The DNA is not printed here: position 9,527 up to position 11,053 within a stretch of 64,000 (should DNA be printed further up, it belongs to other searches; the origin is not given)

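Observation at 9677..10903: LarA-family (nickel-pincer) enzyme embedded in a sugar-tailoring operon, with no larBCE nearby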

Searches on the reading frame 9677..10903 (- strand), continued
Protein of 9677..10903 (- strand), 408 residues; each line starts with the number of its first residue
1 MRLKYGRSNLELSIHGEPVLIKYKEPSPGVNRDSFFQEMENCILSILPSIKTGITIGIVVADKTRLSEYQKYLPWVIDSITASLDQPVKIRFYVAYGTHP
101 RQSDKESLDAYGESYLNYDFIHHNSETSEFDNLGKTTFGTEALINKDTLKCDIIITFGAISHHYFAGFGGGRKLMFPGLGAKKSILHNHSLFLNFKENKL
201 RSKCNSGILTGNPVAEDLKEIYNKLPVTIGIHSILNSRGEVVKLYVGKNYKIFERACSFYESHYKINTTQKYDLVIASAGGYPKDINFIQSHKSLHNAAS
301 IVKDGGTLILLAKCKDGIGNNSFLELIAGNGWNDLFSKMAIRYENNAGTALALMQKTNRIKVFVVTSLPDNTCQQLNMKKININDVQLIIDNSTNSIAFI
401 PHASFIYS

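Call 26: find_related_loci(query=A1, collection=genome_contigs, flank=10000)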
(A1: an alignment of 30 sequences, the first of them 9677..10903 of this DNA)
Query A1 (408 aa) in genome_contigs; peptide patterns used: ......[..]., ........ (x = any residue, [..] = any of these).
600 stretches matched a pattern (row limit reached: there are more); 564 encode a relative of the query (tblastn E <= 1e-3); the best 80 are kept; 80 distinct loci.
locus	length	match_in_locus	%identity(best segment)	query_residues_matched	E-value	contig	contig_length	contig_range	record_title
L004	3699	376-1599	89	1-408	0e+0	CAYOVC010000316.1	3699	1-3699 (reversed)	MAG TPA_asm: uncultured Bacteroidaceae bacterium isolate binchicken_co8_332 genome assembly, contig: NODE_50865_length_3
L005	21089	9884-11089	49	3-406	5e-132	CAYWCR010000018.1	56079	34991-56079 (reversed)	MAG TPA_asm: uncultured Bacteroidales bacterium isolate binchicken_co259_28 genome assembly, contig: NODE_152_length_560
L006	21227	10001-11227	50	1-407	8e-131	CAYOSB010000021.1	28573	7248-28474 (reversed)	MAG TPA_asm: uncultured Bacteroidaceae bacterium isolate SRP141376_co4_139 genome assembly, contig: NODE_2998_length_285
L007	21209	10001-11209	49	2-406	2e-130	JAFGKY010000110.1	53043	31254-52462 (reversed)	MAG: Bacteroidales bacterium isolate Zod_Metabat.37 k87_8406219, whole genome shotgun sequence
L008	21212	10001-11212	49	1-406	5e-129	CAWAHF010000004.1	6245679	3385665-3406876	MAG: uncultured Bacteroidales bacterium isolate MFD02416.bin.1.317 genome assembly, contig: contig_49773, whole genome s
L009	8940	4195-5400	48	3-406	2e-126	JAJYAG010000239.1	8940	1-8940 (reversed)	MAG: Bacteroidetes bacterium isolate BP8.bin14 NODE_13427_length_8940_cov_1.477136, whole genome shotgun sequence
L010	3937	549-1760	46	2-407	2e-128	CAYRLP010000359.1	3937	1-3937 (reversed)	MAG TPA_asm: uncultured Bacteroides sp. isolate binchicken_co294_125 genome assembly, contig: NODE_18205_length_3937_cov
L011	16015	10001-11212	48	1-406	7e-126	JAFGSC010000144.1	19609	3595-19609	MAG: Candidatus Atribacteria bacterium isolate Zod_Metabat.864 k87_3024542, whole genome shotgun sequence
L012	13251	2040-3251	48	1-406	3e-125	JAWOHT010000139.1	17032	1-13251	MAG: Bacteroidales bacterium isolate CWP5-1.bin.146 k191_2436719, whole genome shotgun sequence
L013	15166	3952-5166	49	1-406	1e-125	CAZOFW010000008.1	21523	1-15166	MAG TPA_asm: uncultured Candidatus Saccharibacteria bacterium isolate SRP062349_co2_265 genome assembly, contig: NODE_13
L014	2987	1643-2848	46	3-406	4e-130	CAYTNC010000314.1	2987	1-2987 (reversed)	MAG TPA_asm: uncultured Bacteroidales bacterium isolate SRP294416_co3_877 genome assembly, contig: NODE_93738_length_298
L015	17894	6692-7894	49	2-407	4e-125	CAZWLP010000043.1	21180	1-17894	MAG TPA_asm: uncultured Rikenellaceae bacterium isolate binchicken_co42_311 genome assembly, contig: NODE_3116_length_21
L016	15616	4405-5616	48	1-406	1e-124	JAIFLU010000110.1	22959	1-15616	MAG: Bacteroidetes bacterium isolate bin_228 scaffold_1803, whole genome shotgun sequence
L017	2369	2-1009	56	72-406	3e-131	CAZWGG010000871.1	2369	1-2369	MAG TPA_asm: uncultured Bacteroidales bacterium isolate binchicken_co129_198 genome assembly, contig: NODE_194721_length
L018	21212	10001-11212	47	3-408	2e-124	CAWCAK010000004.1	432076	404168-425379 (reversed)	MAG: uncultured Bacteroidetes bacterium isolate MFD03804.bin.2.1 genome assembly, contig: contig_24625, whole genome sho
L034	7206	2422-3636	47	1-407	1e-121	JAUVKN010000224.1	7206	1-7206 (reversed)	MAG: Bacteroidia bacterium isolate CSMAG_481 CSMAG_481_k141_2171507_length_7206_cov_6.9580, whole genome shotgun sequenc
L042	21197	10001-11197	47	3-408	3e-120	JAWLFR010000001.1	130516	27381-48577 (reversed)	MAG: Bacteroidales bacterium isolate 21BLK6-1.bin.38 NODE_20_length_130516_cov_10.405139, whole genome shotgun sequence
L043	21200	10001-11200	48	2-407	6e-120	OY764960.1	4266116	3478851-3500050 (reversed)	MAG: Bacteroidales bacterium isolate 98b5a9af-caee-4748-8dc1-d08c89d51036 genome assembly, chromosome: 1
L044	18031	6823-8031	45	2-406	2e-122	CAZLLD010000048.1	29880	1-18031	MAG TPA_asm: uncultured Bacteroidales bacterium isolate SRP192927_co6_437 genome assembly, contig: NODE_2848_length_2988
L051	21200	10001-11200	45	3-406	1e-118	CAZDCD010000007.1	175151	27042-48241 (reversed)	MAG TPA_asm: uncultured Bacteroidales bacterium isolate binchicken_co129_272 genome assembly, contig: NODE_65_length_175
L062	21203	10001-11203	46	2-407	2e-116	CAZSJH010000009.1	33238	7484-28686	MAG TPA_asm: uncultured Rikenellaceae bacterium isolate SRP214966_co2_65 genome assembly, contig: NODE_1541_length_33238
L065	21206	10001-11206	45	3-407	2e-116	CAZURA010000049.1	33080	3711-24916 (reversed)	MAG TPA_asm: uncultured Bacteroides sp. isolate SRP077602_co5_373 genome assembly, contig: NODE_6531_length_33080_cov_5.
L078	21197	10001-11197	46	3-408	1e-114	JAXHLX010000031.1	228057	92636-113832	MAG: Bacteroidales bacterium isolate Salar_de_Ascotan_soil_MAG_ASO36 contig_1424_polypolish, whole genome shotgun sequen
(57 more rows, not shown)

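Call 50: search_protein_families(library=pfam, proteins=[L065:11219-12886:+, L034:750-1754:+, L042:9554-9970:+, L078:8118-9563:+, L044:9246-10376:+, L051:7427-9916:+, L043:7200-7961:-, L062:16620-17843:+, L004:1-336:+, L001:8882-9877:+], max_evalue=0.001)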
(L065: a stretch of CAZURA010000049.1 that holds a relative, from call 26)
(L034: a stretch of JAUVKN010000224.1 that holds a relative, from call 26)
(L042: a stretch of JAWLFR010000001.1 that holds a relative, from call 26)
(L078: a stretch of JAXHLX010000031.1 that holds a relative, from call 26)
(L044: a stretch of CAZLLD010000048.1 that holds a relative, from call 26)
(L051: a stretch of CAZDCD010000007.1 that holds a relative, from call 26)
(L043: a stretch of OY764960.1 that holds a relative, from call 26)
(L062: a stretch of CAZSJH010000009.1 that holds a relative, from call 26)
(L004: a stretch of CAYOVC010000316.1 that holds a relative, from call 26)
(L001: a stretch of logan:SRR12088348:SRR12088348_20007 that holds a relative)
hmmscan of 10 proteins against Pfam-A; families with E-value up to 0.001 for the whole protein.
L065:11219-12886:+ (555 aa): 0 families

L034:750-1754:+ (334 aa): 1 family
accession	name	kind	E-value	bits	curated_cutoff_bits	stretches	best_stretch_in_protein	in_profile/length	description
PF11751.14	PorP_SprF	-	1.9e-58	198.6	22.3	1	19-315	4-273/273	Type IX secretion system membrane protein PorP/SprF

L042:9554-9970:+ (138 aa): 0 families

L078:8118-9563:+ (481 aa): 6 families
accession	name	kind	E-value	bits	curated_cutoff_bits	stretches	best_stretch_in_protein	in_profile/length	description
PF12796.13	Ank_2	-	4e-41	139.9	27.3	3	121-210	4-90/90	Ankyrin repeats (3 copies)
PF00023.36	Ank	-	2.7e-35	118.9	21.1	3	146-177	1-32/33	Ankyrin repeat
PF13637.12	Ank_4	-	6.4e-31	106.2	22.7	4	151-200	1-50/50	Ankyrin repeats (many copies)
PF13857.12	Ank_5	-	7.5e-27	93.5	27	4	101-154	2-56/56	Ankyrin repeats (many copies)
PF13606.12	Ank_3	-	2.3e-21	73.7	22.3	0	114-141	2-29/30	Ankyrin repeat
PF24521.3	Ank_KRIT1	-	0.00071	19.8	80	0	179-235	45-107/149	KRIT1 ankyrin-repeats domain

L044:9246-10376:+ (376 aa): 2 families
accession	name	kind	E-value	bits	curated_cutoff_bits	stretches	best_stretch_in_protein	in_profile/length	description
PF00149.33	Metallophos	-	2e-17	64.7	21.5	1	158-319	2-190/191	Calcineurin-like phosphoesterase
PF12850.12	Metallophos_2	-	2.5e-08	34.5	27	1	158-325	2-124/154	Calcineurin-like phosphoesterase superfamily domain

L051:7427-9916:+ (829 aa): 1 family
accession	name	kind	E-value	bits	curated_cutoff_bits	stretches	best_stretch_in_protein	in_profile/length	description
PF09586.16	YfhO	-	3.4e-08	32.8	28.5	1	729-802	759-832/835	Bacterial membrane protein YfhO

L043:7200-7961:- (253 aa): 0 families

L062:16620-17843:+ (407 aa): 2 families
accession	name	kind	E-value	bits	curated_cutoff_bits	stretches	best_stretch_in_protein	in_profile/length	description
PF07291.16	MauE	-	6.3e-16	59.3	27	1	3-132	3-125/128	Methylamine utilisation protein MauE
PF07681.17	DoxX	-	2.1e-06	28.7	23.6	1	7-89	4-80/85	DoxX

L004:1-336:+ (111 aa): 0 families

L001:8882-9877:+ (331 aa): 0 families

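Call 59: find_related_loci(query=A1, collection=metagenome_contigs, flank=10000)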
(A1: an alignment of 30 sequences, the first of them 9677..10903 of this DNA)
Query A1 (408 aa) in metagenome_contigs; peptide patterns used: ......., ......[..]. (x = any residue, [..] = any of these).
600 stretches matched a pattern (row limit reached: there are more); 293 encode a relative of the query (tblastn E <= 1e-3); the best 80 are kept; 80 distinct loci.
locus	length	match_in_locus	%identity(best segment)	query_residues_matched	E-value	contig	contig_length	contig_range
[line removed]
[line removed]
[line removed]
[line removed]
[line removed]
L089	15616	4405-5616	48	1-406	7e-125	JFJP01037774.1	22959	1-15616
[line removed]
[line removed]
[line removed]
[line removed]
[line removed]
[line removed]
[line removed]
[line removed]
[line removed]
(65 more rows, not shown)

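Call 62: predict_structure(alignment_id=A1)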
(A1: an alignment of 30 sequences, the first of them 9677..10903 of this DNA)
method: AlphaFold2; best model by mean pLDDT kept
length: 408 residues; sequences in the alignment: 30
mean_pLDDT: 88.0   pTM: 0.86
mean pLDDT of the five models: 88.0, 87.5, 86.9, 86.0, 85.6
residues with pLDDT >= 90: 224; 70-90: 162; 50-70: 11; < 50: 11
segments of 3 or more residues with pLDDT < 50: 169-171, 173-175
pLDDT, mean of each block of 10 residues (from residue 1): 92 87 89 97 87 89 73 96 92 85 88 94 90 93 91 89 49 56 89 91 85 88 87 88 92 90 89 95 84 90 97 91 83 90 86 93 97 95 95 91 86
secondary structure, 60 per line:
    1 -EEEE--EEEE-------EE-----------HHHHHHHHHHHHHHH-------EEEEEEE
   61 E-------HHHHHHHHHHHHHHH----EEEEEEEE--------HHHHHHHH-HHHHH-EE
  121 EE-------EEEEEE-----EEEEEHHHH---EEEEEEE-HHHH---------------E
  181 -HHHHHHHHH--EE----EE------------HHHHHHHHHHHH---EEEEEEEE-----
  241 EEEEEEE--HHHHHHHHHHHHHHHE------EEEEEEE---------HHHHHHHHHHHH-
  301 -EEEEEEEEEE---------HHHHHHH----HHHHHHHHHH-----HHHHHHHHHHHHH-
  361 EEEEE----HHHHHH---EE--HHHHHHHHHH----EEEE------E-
elements in order: E2-5 E8-11 H32-46 E54-61 H69-83 E88-95 H104-111 H113-117 E119-122 E130-135 E141-145 H146-149 E153-159 H161-164 H182-190 H213-224 E228-235 E241-247 H250-264 E272-278 H288-299 E302-311 H321-327 H332-341 H347-359 E361-365 H370-375 H383-392 E397-400

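Call 69: fold_search(model_id=the predicted structure, library=pdb)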
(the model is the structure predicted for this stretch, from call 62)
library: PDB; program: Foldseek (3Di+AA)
matches with E <= 10: 1169; with E <= 0.001: 19
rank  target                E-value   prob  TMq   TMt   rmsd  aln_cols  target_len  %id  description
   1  6c1w_A                6.9e-29  1.00  0.81  0.77   4.5       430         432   23  A tethered niacin-derived pincer complex with a nickel-carbon or sulfite-carbon bond in lactate racemase (released 2018-03-14)
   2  2yjg_B                1.1e-28  1.00  0.83  0.81   4.1       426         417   25  Structure of the lactate racemase apoprotein from Thermoanaerobacterium thermosaccharolyticum (released 2012-05-30)
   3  2yjg_A                1.1e-28  1.00  0.82  0.80   4.2       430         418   24  Structure of the lactate racemase apoprotein from Thermoanaerobacterium thermosaccharolyticum (released 2012-05-30)
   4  7s91                  1.3e-28  1.00  0.70  0.71   5.7       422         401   26  Structure of the malate racemase mar2 apoprotein from Thermoanaerobacterium thermosaccharolyticum at 2.25 angstroms reso (released 2021-10-13)
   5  6d6z                  1.0e-27  1.00  0.69  0.72   5.7       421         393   25  Structure of the malate racemase apoprotein from Thermoanaerobacterium thermosaccharolyticum (released 2019-04-24)
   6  5huq_A                1.5e-27  1.00  0.82  0.78   4.5       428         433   23  A tethered niacin-derived pincer complex with a nickel-carbon bond in lactate racemase (released 2016-02-10)
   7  8ezh                  3.2e-27  1.00  0.76  0.75   4.9       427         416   21  A tethered niacin-derived pincer complex with a nickel-carbon bond in lactate racemase R98A/R100A variant modeled with s (released 2023-01-25)
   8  8ezf                  6.1e-27  1.00  0.78  0.77   4.6       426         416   22  A tethered niacin-derived pincer complex with a nickel-carbon or sulfite-carbon bond in lactate racemase R98A/R100A vari (released 2023-01-25)
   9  9eia_B                1.5e-26  1.00  0.82  0.80   4.1       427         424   22  A broad-substrate spectrum lactate racemase A from Isosphaera pallida in complex with copurified D-lactate (released 2025-01-29)
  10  5huq_B                2.1e-26  1.00  0.79  0.75   4.7       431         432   23  A tethered niacin-derived pincer complex with a nickel-carbon bond in lactate racemase (released 2016-02-10)
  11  9eia_A                5.9e-26  1.00  0.82  0.79   4.2       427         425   23  A broad-substrate spectrum lactate racemase A from Isosphaera pallida in complex with copurified D-lactate (released 2025-01-29)
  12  9eid                  6.6e-26  1.00  0.82  0.79   4.2       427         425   23  A broad-substrate spectrum lactate racemase A from Isosphaera pallida in complex with D-2-Hydroxybutyrate (released 2025-01-29)
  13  4nar                  1.1e-16  1.00  0.64  0.63   5.9       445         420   14  Crystal Structure of the Q9WYS3 protein from Thermotoga maritima. Northeast Structural Genomics Consortium Target VR152 (released 2013-11-06)
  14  9q3j_A                1.5e-16  1.00  0.64  0.59   7.7       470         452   14  Structures of LarA-like nickel-pincer nucleotide cofactor-utilizing enzyme with a single catalytic histidine residue f (released 2025-09-17)
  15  9q3j_G                1.7e-16  1.00  0.63  0.58   7.8       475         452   13  Structures of LarA-like nickel-pincer nucleotide cofactor-utilizing enzyme with a single catalytic histidine residue f (released 2025-09-17)
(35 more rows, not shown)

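Call 73: find_encoding_contigs(protein=P0038, flank=5000, max_places=2)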
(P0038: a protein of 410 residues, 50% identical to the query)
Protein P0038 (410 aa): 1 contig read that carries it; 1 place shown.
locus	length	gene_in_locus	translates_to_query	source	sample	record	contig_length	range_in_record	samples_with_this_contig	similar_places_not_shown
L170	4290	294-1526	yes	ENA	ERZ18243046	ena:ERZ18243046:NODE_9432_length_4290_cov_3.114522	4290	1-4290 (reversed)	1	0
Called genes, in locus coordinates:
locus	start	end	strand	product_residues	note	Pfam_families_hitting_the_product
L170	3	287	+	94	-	?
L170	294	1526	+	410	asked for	PF09861:Lar_N, PF21113:LarA_C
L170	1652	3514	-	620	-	PF20434:BD-FAE, PF07859:Abhydrolase_3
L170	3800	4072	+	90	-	-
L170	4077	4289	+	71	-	?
